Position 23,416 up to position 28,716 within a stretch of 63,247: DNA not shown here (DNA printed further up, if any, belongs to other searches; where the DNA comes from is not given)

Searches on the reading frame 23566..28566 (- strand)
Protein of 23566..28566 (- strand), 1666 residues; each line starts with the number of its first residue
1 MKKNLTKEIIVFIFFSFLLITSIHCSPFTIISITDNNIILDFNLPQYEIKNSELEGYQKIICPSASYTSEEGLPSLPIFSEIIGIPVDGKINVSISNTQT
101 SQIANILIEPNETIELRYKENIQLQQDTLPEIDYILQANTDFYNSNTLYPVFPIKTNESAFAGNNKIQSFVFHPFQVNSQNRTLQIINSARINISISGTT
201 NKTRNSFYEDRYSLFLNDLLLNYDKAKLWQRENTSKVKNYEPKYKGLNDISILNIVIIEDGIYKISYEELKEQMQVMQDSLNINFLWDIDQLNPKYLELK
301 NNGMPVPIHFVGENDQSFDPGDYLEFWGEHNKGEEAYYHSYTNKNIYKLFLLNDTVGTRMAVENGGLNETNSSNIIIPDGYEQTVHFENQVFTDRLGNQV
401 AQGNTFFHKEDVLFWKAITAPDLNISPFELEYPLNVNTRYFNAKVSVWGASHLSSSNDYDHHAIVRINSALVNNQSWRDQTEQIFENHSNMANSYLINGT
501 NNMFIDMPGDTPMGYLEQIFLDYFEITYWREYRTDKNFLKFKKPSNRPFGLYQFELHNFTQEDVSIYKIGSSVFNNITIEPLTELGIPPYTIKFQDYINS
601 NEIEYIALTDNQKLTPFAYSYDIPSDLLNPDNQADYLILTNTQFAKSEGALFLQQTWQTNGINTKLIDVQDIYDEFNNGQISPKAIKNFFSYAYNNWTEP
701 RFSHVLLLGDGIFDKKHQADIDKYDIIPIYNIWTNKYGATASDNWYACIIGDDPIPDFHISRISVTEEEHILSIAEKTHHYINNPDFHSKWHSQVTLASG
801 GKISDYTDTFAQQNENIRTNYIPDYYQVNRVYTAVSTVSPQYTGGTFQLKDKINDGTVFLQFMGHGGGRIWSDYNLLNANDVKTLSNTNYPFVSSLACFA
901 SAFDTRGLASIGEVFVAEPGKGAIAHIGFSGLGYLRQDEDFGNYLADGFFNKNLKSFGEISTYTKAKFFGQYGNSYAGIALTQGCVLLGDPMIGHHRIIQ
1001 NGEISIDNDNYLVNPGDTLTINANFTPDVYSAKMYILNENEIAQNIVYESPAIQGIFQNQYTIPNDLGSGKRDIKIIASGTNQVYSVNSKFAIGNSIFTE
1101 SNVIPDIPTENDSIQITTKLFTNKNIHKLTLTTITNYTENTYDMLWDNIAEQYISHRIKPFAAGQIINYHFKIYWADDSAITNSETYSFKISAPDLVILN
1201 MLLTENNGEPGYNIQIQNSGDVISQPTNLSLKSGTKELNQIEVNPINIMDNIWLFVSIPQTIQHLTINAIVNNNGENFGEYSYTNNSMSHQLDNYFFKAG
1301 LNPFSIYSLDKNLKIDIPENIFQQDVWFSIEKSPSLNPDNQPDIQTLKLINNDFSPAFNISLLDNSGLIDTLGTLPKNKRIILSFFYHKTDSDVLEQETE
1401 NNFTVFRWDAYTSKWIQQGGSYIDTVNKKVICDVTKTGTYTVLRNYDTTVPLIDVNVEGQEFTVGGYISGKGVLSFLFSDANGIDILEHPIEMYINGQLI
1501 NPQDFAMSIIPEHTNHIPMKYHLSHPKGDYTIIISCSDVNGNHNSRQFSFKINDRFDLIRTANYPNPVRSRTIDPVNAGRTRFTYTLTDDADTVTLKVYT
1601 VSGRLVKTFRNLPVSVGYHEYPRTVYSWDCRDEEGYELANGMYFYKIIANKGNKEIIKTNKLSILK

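Call 20: search_protein_families(library=pfam, proteins=[window:23566-28566:-])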
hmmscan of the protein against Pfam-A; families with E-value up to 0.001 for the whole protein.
window:23566-28566:- (1666 aa): 3 families
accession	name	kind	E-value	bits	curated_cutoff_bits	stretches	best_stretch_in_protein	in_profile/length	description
PF01364.23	Peptidase_C25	-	4.6e-76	256.9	23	1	636-993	1-372/374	Peptidase family C25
PF08126.16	Propeptide_C25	-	4.8e-13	49.1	22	1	49-207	36-186/205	Propeptide_C25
PF13860.13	FlgD_ig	-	2.4e-08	34.3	27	1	1579-1651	10-77/79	FlgD Ig-like domain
